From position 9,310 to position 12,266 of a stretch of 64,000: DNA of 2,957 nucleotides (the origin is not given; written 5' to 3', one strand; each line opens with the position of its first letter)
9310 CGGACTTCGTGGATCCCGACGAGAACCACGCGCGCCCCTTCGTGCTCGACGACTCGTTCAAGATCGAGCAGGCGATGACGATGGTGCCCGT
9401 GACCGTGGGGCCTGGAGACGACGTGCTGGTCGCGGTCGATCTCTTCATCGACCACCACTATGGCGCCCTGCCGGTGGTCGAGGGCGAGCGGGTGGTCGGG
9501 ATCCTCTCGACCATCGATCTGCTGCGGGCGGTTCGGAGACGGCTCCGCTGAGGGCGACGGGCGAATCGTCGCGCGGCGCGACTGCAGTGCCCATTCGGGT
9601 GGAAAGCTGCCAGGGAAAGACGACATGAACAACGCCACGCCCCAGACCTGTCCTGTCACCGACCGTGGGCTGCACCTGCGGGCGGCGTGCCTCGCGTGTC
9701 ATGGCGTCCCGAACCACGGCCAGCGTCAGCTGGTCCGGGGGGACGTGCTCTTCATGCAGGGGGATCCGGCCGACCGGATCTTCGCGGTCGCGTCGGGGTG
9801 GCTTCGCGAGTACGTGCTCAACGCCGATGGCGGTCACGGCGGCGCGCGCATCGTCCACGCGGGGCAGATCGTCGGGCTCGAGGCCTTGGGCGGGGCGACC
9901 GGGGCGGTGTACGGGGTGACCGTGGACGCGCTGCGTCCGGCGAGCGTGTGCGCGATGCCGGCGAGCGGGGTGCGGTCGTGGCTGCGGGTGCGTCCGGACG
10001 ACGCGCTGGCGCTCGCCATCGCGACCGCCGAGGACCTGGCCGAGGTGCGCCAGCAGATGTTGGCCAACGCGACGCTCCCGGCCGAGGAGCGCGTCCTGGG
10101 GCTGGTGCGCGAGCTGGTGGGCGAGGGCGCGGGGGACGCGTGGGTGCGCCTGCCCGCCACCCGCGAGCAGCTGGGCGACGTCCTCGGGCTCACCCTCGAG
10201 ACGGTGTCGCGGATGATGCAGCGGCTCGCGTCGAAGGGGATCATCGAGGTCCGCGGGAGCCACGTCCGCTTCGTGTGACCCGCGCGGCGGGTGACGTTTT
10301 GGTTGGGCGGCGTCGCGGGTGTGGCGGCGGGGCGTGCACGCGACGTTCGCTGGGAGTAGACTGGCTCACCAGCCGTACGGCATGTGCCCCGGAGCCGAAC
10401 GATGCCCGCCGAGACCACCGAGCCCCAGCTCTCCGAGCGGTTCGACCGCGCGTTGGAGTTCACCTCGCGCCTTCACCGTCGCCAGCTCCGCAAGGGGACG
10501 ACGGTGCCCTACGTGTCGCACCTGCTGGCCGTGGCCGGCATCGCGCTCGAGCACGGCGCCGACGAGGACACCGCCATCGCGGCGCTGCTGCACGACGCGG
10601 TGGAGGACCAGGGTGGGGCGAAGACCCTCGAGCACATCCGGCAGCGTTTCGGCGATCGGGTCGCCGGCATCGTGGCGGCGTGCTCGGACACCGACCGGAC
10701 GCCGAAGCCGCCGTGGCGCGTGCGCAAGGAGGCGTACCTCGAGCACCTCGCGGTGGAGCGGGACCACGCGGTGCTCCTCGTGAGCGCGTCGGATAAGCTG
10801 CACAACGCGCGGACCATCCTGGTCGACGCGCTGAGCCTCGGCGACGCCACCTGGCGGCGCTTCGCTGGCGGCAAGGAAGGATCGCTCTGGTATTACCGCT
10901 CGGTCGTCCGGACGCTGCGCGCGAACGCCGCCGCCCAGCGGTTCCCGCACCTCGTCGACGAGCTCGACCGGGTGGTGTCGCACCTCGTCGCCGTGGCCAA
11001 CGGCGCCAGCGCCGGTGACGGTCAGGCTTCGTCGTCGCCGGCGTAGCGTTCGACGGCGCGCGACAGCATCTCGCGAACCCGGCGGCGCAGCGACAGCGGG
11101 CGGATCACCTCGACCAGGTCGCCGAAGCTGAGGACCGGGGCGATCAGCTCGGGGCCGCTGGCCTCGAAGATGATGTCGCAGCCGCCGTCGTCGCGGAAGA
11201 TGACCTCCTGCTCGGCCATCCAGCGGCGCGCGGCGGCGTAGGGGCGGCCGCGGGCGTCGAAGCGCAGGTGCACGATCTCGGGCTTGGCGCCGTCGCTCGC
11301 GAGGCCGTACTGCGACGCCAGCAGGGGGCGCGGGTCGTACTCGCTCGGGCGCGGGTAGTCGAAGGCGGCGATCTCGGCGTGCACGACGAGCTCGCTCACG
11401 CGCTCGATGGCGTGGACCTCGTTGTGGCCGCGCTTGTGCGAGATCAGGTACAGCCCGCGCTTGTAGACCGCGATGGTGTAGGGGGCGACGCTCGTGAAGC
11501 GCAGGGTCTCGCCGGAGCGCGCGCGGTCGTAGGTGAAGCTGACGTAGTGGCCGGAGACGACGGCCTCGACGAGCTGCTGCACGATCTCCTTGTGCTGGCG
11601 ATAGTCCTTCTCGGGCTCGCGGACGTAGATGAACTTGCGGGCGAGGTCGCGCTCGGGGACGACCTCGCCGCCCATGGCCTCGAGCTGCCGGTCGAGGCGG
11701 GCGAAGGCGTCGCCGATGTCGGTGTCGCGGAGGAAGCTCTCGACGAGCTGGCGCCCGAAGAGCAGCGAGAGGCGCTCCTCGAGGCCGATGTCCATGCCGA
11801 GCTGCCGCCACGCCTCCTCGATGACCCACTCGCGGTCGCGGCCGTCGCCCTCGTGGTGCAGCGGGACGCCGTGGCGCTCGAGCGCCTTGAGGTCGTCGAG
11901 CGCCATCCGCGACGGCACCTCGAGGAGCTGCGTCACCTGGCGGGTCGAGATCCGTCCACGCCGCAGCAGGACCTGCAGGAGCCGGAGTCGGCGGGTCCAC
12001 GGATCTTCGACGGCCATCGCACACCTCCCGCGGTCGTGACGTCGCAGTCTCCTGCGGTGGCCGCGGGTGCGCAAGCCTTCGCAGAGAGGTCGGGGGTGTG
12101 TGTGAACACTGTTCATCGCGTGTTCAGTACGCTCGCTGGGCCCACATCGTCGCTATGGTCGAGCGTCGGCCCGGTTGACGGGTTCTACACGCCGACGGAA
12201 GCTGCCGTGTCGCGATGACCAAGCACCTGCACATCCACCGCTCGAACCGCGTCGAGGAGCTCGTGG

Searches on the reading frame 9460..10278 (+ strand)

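Call 52: search_protein_families(library=pfam, proteins=[window:9460-10278:+], max_evalue=0.001)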
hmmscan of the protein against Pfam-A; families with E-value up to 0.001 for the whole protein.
window:9460-10278:+ (272 aa): 4 families
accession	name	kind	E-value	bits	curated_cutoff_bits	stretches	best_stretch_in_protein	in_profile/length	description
PF00027.35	cNMP_binding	-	9.8e-13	48.3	27.5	1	89-174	2-85/89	Cyclic nucleotide-binding domain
PF13545.12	HTH_Crp_2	-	3.3e-12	46.6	27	1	211-269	2-59/70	Crp-like helix-turn-helix domain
PF00325.26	Crp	-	7.7e-08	32.4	21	1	231-262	1-32/32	Bacterial regulatory proteins, crp family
PF13412.12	HTH_24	-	0.00088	19.2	21.9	0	234-263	19-48/48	Winged helix-turn-helix DNA-binding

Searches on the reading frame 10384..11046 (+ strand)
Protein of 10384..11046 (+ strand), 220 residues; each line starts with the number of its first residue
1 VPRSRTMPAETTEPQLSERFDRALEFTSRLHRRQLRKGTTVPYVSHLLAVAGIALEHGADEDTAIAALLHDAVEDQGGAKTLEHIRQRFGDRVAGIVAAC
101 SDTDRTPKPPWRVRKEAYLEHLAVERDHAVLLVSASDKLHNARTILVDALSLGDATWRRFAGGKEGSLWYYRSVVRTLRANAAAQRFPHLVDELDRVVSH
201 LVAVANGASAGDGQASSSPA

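Call 52: search_protein_families(library=pfam, proteins=[window:10384-11046:+], max_evalue=0.001)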
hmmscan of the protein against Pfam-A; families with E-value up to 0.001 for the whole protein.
window:10384-11046:+ (220 aa): 2 families
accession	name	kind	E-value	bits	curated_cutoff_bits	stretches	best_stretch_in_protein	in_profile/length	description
PF13328.12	HD_4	-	1.5e-25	90.2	27.2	1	23-145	1-127/156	HD domain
PF01966.28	HD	-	1.1e-06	29.3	22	1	44-141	2-115/116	HD domain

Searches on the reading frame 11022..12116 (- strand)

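Call 52: search_protein_families(library=pfam, proteins=[window:11022-12116:-], max_evalue=0.001)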
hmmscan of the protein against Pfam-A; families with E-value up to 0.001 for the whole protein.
window:11022-12116:- (364 aa): 2 families
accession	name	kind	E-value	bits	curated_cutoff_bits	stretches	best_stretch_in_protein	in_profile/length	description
PF25583.1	WCX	-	6.9e-11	42.8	23.9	1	281-354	4-75/76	WCX domain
PF13280.12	WYL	-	3.9e-07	30.4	21.8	1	177-242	1-67/70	WYL domain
